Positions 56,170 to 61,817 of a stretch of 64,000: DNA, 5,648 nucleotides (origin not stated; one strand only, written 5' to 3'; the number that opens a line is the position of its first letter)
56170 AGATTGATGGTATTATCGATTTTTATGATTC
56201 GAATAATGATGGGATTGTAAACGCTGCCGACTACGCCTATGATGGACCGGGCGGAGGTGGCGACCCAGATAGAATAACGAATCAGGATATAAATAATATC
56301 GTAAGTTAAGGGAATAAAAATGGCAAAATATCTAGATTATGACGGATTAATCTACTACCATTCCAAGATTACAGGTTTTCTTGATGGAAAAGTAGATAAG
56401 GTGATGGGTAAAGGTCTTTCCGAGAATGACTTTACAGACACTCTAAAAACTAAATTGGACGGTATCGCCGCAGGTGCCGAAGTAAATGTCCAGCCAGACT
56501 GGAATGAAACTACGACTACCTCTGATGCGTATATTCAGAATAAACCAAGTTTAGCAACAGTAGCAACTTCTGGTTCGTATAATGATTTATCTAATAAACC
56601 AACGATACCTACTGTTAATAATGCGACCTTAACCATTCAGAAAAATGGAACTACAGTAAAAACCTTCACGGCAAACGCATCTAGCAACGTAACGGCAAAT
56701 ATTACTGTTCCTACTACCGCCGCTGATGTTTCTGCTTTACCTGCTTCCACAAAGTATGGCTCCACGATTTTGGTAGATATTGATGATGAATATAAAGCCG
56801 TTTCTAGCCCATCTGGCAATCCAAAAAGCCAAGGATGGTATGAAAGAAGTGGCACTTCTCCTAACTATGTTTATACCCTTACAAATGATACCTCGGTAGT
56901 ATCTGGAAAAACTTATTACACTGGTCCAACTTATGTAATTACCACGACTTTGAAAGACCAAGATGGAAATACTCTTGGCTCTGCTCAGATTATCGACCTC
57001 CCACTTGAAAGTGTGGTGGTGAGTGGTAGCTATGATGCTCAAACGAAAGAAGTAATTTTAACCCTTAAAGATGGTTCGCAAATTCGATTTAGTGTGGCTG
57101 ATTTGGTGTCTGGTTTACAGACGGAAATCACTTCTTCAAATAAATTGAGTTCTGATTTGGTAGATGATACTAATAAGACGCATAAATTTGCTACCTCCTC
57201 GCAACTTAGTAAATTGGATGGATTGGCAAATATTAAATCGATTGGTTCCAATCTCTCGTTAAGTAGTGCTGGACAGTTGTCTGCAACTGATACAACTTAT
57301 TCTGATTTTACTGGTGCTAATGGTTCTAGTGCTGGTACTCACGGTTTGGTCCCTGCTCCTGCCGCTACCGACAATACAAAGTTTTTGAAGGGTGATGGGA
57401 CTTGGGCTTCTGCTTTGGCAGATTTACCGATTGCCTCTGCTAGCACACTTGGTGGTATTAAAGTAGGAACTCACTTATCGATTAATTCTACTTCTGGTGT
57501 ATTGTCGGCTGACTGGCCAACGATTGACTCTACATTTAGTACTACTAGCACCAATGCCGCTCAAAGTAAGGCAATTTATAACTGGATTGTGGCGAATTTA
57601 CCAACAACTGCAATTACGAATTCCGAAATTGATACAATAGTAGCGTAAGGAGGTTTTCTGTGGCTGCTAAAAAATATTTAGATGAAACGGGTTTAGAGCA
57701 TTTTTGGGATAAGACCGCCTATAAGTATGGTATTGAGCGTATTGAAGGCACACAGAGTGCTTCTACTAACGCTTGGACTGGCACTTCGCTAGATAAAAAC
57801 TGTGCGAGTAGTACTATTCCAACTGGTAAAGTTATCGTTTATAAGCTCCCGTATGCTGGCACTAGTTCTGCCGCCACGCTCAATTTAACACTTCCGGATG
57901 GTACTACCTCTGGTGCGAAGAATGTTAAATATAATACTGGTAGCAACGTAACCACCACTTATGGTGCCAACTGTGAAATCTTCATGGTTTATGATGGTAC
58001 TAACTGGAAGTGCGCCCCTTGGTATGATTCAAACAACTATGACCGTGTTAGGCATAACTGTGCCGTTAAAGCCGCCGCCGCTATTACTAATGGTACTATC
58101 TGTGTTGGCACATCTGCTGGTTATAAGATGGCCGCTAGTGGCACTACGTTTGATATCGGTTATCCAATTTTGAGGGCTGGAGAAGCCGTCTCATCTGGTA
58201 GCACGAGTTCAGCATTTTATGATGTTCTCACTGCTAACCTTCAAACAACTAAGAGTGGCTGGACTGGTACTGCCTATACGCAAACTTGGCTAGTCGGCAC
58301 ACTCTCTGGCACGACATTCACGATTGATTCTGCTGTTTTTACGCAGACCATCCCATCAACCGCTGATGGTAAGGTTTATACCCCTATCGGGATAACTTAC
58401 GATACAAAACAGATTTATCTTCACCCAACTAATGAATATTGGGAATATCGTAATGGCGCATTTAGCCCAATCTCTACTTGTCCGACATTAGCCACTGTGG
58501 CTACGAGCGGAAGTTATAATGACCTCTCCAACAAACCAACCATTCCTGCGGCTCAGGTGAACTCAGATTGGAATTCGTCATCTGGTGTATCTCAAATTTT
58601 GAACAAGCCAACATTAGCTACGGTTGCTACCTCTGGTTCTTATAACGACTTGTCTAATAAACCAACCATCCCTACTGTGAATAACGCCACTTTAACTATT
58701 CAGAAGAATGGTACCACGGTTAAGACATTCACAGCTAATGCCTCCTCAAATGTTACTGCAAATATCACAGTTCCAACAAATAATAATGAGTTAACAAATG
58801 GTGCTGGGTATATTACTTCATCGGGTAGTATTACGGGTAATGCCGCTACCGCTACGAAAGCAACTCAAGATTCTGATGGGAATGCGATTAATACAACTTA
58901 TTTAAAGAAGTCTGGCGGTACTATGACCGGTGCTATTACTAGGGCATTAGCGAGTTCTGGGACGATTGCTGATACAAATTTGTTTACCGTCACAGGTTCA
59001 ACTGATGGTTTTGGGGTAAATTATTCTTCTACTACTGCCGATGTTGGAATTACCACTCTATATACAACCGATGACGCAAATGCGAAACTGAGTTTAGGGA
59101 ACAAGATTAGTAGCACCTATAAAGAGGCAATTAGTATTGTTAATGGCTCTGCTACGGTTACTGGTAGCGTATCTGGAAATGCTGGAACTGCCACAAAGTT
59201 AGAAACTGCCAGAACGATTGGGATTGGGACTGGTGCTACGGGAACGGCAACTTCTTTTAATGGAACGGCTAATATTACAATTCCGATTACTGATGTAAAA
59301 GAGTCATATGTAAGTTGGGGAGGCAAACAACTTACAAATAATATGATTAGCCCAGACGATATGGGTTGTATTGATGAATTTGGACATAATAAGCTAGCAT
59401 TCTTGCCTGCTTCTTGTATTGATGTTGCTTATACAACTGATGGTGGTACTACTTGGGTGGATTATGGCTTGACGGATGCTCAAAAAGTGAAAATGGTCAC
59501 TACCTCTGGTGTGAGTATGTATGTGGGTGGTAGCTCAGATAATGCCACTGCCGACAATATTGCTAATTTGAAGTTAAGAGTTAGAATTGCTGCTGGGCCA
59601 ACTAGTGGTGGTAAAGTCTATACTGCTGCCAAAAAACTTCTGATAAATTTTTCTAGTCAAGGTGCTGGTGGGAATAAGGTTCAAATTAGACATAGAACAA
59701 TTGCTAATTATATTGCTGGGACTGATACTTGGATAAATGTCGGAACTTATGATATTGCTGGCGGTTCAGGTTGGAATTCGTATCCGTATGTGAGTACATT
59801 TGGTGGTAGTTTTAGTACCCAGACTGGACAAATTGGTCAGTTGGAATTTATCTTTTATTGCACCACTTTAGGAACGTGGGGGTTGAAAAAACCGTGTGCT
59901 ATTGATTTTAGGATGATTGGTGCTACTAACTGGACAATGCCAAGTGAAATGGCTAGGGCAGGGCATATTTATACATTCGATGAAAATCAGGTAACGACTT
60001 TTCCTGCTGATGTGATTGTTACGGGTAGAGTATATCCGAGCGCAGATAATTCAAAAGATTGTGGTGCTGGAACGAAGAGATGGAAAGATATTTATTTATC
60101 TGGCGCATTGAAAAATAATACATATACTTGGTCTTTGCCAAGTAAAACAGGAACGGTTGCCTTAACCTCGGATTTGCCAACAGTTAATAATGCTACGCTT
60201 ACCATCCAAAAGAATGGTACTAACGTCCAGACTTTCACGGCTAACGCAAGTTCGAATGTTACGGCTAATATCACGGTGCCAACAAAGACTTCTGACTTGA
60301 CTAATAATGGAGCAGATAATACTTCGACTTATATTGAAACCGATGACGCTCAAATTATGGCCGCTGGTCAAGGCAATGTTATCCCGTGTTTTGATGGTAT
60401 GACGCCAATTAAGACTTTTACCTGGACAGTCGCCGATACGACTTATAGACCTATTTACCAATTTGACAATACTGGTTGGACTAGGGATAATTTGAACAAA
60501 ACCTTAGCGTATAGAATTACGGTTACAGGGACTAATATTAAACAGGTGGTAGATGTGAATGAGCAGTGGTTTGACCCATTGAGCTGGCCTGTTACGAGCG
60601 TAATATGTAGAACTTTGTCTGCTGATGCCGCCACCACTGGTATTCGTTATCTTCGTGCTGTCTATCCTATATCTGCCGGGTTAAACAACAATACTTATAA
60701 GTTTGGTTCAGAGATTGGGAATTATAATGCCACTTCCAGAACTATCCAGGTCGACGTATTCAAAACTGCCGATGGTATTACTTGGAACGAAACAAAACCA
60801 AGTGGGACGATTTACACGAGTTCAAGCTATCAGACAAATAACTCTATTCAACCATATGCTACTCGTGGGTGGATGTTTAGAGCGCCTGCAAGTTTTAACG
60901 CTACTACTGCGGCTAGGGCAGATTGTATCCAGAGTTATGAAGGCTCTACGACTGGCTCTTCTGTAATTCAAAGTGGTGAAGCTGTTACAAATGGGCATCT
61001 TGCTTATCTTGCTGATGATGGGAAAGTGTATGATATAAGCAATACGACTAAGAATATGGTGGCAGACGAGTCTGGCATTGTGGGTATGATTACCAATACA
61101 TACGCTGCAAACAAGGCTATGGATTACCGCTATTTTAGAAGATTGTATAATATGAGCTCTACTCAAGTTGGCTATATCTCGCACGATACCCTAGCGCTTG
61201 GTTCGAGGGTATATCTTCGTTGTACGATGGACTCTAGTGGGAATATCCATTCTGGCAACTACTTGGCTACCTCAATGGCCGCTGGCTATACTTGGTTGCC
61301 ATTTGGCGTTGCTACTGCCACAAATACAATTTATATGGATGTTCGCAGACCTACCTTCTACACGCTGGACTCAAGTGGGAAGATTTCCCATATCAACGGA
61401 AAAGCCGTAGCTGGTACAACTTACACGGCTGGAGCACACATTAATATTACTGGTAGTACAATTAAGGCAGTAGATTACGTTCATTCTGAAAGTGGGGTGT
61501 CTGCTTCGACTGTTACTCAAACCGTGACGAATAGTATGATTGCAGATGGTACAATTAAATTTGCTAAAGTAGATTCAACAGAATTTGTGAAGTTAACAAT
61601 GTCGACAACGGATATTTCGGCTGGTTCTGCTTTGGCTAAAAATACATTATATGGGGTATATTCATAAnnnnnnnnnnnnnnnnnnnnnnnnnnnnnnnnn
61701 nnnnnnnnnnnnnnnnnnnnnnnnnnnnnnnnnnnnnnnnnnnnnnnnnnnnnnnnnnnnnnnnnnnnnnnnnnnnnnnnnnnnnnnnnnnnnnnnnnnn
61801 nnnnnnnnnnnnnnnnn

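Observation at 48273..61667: Tail-fibre region built from shuffled modules: a ~350-aa domain in three copies, a 35-aa motif seven times, and a duplicated two-gene unit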

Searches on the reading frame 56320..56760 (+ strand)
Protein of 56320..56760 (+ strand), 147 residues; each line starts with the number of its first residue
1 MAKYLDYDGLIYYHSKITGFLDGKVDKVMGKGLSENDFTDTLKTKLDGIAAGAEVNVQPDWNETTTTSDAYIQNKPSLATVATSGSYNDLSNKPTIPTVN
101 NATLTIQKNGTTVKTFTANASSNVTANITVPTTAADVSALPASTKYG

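Call 44: search_dna_similar(query=window:56320-56760:+, collection=phages, mode=protein, max_rows=30, rows=spread)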
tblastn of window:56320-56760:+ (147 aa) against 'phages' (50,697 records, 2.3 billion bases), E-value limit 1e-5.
Records with a match: 20; places in all: 22; records where one place covers at least 80% of the query: 1.
Best place of each record, by identity: 60-80% 9; <60% 11.
By first word of the organism name: uncultured 6; Synechococcus 5; Colwellia 2; Bacteriophage 2; Caudoviricetes 2; Dulem 1; Leptolyngbya 1; Faecalibacterium 1.
By host as written in the record: - 8; Synechococcus sp. MW02 2; Colwellia psychrerythaea strain 34H 2; Methanomassiliicoccales 2; Synechococcus sp. 1; Varecia variegata 1; Synechococcus sp. CRE1902 1; Leptolyngbya boryana 1; and 2 more.
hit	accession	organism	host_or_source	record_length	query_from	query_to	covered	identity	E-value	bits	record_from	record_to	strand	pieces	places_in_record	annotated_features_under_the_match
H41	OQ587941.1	Synechococcus phage S-CRES3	Synechococcus sp.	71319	4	130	86%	34.0%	7e-6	50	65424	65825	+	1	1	long tail fiber protein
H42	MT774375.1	uncultured phage cr50_1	human feces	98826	43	100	39%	74.1%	2e-17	83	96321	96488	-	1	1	hypothetical protein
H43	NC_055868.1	uncultured phage cr50_1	human feces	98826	43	100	39%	74.1%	2e-17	83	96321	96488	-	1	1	tail protein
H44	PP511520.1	Dulem virus 41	Varecia variegata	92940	44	97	37%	74.1%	1e-18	87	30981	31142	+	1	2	chromosome segregation ATPase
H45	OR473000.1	Synechococcus phage S-CREM2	Synechococcus sp. CRE1902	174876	5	86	56%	45.7%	2e-11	66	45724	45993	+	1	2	long tail fiber protein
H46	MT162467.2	Synechococcus phage S-H34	Synechococcus sp. MW02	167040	34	96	43%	57.1%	1e-11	67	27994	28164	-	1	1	tail fiber protein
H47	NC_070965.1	Synechococcus phage S-H34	Synechococcus sp. MW02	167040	34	96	43%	57.1%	1e-11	67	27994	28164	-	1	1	tail fiber protein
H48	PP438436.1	Leptolyngbya phage Lbo-JY46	Leptolyngbya boryana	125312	38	106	47%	46.4%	4e-8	57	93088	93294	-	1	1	hypothetical protein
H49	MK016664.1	Synechococcus phage S-B68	Synechococcus sp. WH 7803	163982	36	77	29%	76.2%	1e-12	70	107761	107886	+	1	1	tail fiber protein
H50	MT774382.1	uncultured phage cr10_1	human feces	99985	24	100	52%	41.0%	2e-10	63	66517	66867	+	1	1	hypothetical protein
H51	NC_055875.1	uncultured phage cr10_1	human feces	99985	24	100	52%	41.0%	2e-10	63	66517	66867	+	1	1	hypothetical protein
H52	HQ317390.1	Colwellia phage 9A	Colwellia psychrerythaea strain 34H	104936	30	96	46%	46.3%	7e-10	61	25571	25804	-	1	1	hypothetical protein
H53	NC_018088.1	Colwellia phage 9A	Colwellia psychrerythaea strain 34H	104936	30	96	46%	46.3%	7e-10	61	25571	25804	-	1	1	hypothetical protein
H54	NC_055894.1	uncultured phage cr6_1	human feces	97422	15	59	31%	64.4%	2e-7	54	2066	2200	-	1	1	hypothetical protein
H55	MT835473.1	Bacteriophage sp.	human fecal samples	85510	15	59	31%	62.2%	5e-7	53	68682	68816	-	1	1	record has no annotation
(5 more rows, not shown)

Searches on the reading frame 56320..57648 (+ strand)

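Call 7: search_protein_families(library=pfam, proteins=[window:56320-57648:+], max_evalue=0.01)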
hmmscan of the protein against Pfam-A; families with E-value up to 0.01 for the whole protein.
window:56320-57648:+ (442 aa): 0 families

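Call 8: search_protein_families(library=phrogs, proteins=[window:56320-57648:+], max_evalue=0.01)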
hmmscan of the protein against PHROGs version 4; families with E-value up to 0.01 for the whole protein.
window:56320-57648:+ (442 aa): 4 families
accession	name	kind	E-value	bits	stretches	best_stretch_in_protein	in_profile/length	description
phrog_4302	-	unknown function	2.4e-08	34.2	1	325-367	213-255/499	-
phrog_17509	-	unknown function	1.6e-05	25.5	1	72-103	92-123/281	-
phrog_18608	-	unknown function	0.00014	22.3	1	15-95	198-275/416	-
phrog_17196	-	other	0.0032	17.6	1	206-309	87-176/356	kinase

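Call 39: search_protein_families(library=pfam, proteins=[window:56320-57648:+], max_evalue=5)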
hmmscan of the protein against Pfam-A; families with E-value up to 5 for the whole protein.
window:56320-57648:+ (442 aa): 0 families

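Call 89: search_protein_families(library=ncbifam, proteins=[window:56320-57648:+], max_evalue=0.01)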
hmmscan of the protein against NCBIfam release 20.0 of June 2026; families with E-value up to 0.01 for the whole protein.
window:56320-57648:+ (442 aa): 0 families

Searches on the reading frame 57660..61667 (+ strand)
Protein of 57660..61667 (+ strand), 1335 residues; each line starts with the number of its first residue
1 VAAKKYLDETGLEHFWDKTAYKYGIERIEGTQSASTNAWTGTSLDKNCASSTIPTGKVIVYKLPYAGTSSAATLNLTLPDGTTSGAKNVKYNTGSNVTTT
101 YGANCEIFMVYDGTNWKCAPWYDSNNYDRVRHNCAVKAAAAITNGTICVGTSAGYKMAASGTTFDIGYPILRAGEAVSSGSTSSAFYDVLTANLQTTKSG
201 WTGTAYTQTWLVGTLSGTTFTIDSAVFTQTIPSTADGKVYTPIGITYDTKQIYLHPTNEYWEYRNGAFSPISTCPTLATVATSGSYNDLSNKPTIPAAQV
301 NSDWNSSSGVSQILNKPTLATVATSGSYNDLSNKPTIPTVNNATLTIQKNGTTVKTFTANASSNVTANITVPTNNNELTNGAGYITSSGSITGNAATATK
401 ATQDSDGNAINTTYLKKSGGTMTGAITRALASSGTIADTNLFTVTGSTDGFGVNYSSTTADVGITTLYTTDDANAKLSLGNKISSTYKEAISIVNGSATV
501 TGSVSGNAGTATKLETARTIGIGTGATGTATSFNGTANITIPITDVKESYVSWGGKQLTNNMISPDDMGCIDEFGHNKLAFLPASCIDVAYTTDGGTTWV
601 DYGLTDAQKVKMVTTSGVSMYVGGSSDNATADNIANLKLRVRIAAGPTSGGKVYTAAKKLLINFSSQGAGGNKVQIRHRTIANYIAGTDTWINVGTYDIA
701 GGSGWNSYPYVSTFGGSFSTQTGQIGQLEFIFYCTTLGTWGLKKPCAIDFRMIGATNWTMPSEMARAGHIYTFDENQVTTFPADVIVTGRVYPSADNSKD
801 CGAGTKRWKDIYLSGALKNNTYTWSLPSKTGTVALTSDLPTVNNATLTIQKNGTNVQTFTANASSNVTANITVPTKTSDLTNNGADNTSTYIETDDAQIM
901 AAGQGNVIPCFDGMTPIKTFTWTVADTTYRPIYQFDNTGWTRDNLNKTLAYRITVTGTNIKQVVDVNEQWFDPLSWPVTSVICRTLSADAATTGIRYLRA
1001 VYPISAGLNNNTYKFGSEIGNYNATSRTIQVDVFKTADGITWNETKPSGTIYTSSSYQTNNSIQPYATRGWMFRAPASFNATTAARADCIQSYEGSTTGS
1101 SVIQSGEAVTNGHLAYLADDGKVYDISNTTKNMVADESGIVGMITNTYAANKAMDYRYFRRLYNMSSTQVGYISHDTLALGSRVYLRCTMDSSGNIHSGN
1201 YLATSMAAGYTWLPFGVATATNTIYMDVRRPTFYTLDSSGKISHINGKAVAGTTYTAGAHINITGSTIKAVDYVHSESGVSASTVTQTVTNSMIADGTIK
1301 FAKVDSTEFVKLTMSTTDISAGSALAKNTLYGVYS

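Call 7: search_protein_families(library=pfam, proteins=[window:57660-61667:+], max_evalue=0.01)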
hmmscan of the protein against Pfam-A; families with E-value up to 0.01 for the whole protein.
window:57660-61667:+ (1335 aa): 0 families

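Call 8: search_protein_families(library=phrogs, proteins=[window:57660-61667:+], max_evalue=0.01)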
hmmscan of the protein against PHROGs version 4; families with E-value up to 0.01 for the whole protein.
window:57660-61667:+ (1335 aa): 1 family
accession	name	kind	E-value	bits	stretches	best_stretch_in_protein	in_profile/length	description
phrog_17509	-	unknown function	9e-07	29.6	2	265-299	86-120/281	-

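Call 20: search_solved_structures(query=window:57660-61667:+, max_evalue=1, show_alignments=2)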
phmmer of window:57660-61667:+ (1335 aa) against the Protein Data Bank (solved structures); distinct sequences matched with E-value up to 1: 0.

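Call 89: search_protein_families(library=ncbifam, proteins=[window:57660-61667:+], max_evalue=0.01)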
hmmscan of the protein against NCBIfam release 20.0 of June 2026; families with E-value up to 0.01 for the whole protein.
window:57660-61667:+ (1335 aa): 0 families
